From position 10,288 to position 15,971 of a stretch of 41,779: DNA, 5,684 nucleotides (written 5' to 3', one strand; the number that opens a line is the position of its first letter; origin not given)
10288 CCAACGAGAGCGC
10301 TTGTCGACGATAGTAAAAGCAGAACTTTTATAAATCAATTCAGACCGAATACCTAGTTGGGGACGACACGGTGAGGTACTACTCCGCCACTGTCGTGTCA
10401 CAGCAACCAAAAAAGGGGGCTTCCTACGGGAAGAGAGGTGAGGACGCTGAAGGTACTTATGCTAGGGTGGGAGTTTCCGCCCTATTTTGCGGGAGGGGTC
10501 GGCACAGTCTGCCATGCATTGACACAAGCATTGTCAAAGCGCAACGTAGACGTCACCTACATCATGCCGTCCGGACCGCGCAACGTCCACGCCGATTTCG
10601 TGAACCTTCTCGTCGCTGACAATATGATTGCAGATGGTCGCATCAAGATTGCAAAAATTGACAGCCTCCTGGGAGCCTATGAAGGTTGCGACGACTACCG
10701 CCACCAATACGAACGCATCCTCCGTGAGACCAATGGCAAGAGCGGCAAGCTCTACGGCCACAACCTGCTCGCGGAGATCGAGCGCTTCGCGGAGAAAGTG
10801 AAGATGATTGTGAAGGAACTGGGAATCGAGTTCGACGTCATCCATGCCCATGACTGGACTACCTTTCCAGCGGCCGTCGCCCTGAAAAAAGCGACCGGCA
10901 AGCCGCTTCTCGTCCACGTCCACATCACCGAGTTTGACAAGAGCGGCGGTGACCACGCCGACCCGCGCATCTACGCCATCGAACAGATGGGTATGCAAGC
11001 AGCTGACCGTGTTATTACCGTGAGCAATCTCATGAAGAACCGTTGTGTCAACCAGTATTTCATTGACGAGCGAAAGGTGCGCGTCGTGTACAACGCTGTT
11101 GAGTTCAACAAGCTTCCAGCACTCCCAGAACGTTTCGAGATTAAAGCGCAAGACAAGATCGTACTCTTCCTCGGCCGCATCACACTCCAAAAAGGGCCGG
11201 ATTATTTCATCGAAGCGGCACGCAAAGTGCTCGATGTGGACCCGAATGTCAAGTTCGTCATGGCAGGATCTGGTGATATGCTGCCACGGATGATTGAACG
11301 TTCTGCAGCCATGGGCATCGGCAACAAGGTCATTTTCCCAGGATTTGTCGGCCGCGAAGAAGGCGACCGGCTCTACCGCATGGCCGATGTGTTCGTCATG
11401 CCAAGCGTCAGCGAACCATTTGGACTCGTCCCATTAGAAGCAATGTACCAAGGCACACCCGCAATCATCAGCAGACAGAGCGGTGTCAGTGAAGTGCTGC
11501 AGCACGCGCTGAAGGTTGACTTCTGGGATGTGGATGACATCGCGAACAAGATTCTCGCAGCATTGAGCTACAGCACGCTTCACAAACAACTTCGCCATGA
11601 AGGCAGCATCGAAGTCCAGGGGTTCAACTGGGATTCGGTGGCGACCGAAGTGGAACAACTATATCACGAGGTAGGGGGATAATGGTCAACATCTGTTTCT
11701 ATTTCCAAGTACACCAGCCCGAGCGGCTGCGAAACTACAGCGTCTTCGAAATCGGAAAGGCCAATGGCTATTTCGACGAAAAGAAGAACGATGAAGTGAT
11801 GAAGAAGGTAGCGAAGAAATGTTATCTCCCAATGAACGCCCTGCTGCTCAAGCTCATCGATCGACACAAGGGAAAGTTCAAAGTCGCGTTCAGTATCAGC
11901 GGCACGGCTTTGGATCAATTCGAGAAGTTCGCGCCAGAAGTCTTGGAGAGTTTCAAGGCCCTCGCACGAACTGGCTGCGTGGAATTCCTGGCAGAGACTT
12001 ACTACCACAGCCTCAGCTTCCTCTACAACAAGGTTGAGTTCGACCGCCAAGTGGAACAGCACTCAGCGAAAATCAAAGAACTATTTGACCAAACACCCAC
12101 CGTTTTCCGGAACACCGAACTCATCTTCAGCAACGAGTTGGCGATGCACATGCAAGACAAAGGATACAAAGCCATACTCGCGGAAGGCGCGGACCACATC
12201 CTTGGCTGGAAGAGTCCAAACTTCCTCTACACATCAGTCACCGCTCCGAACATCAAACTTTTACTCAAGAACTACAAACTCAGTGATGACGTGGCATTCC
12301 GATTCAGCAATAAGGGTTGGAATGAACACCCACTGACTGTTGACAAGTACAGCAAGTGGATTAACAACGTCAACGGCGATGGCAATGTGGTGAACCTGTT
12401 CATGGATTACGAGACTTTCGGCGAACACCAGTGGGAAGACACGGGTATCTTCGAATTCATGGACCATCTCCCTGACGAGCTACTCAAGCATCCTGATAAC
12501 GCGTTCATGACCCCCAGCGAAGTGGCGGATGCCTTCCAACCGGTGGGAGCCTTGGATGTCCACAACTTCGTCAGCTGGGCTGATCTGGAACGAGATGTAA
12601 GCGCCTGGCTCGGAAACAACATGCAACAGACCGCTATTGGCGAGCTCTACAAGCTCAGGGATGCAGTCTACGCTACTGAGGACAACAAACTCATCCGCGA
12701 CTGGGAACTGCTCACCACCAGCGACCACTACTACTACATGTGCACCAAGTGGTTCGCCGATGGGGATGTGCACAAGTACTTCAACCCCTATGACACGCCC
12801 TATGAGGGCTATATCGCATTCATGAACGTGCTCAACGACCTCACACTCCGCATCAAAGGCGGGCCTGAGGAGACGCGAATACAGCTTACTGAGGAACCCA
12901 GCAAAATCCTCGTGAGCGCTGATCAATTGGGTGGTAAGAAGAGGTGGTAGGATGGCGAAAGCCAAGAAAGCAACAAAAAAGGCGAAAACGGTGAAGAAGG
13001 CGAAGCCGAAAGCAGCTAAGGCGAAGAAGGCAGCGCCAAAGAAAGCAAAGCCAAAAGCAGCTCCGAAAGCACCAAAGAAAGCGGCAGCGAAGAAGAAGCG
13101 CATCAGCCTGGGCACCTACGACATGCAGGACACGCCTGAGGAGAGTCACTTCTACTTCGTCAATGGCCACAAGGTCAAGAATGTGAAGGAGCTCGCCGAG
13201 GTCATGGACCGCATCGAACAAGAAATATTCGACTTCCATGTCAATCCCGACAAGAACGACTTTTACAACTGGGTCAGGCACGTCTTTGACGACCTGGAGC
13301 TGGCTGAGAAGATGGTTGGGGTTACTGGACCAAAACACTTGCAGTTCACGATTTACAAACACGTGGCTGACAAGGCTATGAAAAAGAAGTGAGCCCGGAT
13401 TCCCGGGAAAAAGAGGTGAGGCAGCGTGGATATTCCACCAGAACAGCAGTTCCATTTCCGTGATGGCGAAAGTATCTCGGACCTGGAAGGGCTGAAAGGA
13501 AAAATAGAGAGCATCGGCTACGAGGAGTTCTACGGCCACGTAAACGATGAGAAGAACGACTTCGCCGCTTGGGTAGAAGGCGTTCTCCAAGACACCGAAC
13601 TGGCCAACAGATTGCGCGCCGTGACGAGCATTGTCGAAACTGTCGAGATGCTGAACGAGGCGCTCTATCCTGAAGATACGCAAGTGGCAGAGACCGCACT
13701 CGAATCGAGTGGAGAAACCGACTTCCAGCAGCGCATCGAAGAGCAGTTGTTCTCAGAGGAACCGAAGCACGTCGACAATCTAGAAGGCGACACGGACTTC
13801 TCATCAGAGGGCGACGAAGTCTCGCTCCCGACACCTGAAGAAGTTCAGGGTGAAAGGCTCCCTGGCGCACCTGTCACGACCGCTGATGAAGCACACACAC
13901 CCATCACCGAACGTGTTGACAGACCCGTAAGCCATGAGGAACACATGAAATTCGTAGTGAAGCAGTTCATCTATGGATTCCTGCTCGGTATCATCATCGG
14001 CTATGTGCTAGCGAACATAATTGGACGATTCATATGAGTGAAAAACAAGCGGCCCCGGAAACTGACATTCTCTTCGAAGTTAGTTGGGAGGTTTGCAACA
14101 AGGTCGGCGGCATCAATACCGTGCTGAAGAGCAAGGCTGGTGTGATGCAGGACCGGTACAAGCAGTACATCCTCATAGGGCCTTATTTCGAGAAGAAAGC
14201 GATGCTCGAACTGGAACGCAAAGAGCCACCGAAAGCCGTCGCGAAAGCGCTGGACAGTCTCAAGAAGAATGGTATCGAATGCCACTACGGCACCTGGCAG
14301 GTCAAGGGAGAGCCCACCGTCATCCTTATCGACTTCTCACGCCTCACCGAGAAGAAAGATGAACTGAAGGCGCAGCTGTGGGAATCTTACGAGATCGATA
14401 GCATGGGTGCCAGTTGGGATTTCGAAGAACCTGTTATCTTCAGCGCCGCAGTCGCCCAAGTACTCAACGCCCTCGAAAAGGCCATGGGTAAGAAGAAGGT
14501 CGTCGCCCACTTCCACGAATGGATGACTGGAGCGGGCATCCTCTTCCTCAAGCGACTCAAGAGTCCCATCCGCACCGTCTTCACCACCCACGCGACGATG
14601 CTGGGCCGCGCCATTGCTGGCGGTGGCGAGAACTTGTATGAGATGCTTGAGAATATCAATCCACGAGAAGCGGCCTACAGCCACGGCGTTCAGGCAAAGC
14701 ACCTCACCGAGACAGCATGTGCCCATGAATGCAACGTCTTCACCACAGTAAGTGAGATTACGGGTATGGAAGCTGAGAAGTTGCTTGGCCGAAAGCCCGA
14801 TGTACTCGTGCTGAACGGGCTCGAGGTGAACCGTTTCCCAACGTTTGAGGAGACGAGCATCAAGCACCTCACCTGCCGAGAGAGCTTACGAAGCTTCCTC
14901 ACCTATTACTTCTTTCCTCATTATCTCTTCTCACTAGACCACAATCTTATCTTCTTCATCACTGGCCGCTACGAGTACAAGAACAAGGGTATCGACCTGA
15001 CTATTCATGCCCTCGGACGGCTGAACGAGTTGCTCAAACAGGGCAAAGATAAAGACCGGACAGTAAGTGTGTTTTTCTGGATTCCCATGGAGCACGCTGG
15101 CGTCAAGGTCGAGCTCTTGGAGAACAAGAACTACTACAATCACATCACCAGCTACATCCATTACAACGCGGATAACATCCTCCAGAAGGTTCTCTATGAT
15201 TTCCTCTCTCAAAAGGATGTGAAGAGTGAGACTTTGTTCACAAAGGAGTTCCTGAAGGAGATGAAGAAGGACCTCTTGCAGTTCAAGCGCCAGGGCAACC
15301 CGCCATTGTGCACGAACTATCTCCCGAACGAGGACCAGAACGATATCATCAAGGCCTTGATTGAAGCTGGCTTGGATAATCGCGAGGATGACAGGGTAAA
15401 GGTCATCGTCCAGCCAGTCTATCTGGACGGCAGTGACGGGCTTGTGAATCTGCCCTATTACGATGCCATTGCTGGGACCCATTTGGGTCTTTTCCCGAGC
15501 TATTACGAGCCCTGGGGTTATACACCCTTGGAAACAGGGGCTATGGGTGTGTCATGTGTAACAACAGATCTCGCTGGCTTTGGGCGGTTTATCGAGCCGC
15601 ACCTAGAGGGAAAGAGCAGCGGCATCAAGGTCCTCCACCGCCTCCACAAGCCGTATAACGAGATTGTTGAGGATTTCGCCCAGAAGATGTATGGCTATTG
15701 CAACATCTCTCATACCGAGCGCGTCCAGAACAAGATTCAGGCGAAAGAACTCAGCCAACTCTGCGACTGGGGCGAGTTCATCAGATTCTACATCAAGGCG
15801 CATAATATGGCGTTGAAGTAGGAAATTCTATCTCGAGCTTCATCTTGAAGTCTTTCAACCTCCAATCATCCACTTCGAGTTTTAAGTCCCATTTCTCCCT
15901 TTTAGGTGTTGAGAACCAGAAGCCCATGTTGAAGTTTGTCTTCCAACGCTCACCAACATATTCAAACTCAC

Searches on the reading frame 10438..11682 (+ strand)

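Call 68: search_protein_families(library=pfam, proteins=[window:10438-11682:+], max_evalue=0.001)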
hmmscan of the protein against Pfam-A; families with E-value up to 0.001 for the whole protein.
window:10438-11682:+ (414 aa): 8 families
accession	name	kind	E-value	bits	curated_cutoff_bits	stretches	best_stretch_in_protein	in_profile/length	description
PF00534.26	Glycos_transf_1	-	7.3e-38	130.2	26.4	1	231-387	7-167/172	Glycosyl transferases group 1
PF13692.12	Glyco_trans_1_4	-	5.6e-30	104.9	27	1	240-376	2-140/142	Glycosyl transferases group 1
PF13439.12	Glyco_transf_4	-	3.4e-24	86.2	28.5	1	19-222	2-167/170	Glycosyltransferase Family 4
PF08323.17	Glyco_transf_5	-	1.2e-21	78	22.7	1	5-206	1-227/239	Starch synthase catalytic domain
PF20706.3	GT4-conflict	-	1.4e-21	77.4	26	1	127-359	78-325/385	Family 4 Glycosyltransferase in conflict systems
PF13579.12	Glyco_trans_4_4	-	1.1e-16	62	29.7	1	19-219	1-157/158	Glycosyl transferase 4-like domain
PF00982.27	Glyco_transf_20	-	8.3e-07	28.5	32.5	1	311-390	367-451/473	Glycosyltransferase family 20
PF01261.30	AP_endonuc_2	-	0.00018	21.7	31.1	0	109-174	133-196/249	Xylose isomerase-like TIM barrel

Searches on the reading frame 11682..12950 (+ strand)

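Call 68: search_protein_families(library=pfam, proteins=[window:11682-12950:+], max_evalue=0.001)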
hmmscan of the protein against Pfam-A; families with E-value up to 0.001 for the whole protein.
window:11682-12950:+ (422 aa): 1 family
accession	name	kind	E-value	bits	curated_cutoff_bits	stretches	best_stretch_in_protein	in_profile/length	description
PF03065.20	Glyco_hydro_57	-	1.5e-75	254.6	21.2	1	6-293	2-290/291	Glycosyl hydrolase family 57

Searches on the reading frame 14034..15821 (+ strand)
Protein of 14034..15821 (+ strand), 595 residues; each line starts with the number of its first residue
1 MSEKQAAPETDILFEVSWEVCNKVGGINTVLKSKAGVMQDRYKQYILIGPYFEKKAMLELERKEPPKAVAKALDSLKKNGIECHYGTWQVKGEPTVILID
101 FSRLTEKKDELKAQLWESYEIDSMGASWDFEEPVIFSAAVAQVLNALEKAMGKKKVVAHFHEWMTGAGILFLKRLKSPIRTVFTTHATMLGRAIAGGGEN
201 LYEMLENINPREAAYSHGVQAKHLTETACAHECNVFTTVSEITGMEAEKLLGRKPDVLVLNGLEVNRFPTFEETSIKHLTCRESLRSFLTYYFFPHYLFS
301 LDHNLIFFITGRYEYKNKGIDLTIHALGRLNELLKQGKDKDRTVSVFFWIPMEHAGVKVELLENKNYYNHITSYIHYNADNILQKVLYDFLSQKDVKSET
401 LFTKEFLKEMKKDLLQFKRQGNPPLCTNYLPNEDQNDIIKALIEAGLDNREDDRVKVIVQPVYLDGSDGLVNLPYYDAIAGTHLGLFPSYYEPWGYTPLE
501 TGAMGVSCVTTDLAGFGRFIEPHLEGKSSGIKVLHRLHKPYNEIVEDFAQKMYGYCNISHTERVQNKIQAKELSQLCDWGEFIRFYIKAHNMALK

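Call 68: search_protein_families(library=pfam, proteins=[window:14034-15821:+], max_evalue=0.001)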
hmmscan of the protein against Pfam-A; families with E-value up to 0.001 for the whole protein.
window:14034-15821:+ (595 aa): 4 families
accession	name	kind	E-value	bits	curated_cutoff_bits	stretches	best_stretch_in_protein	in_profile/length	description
PF05693.19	Glycogen_syn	-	1.6e-150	503.2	27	1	15-595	1-584/639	Glycogen synthase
PF08323.17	Glyco_transf_5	-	2.7e-10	40.8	22.7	1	16-241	5-218/239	Starch synthase catalytic domain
PF13692.12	Glyco_trans_1_4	-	4.6e-06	27.4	27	1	477-523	72-118/142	Glycosyl transferases group 1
PF00534.26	Glycos_transf_1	-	1e-05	25.6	26.4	0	483-523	94-134/172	Glycosyl transferases group 1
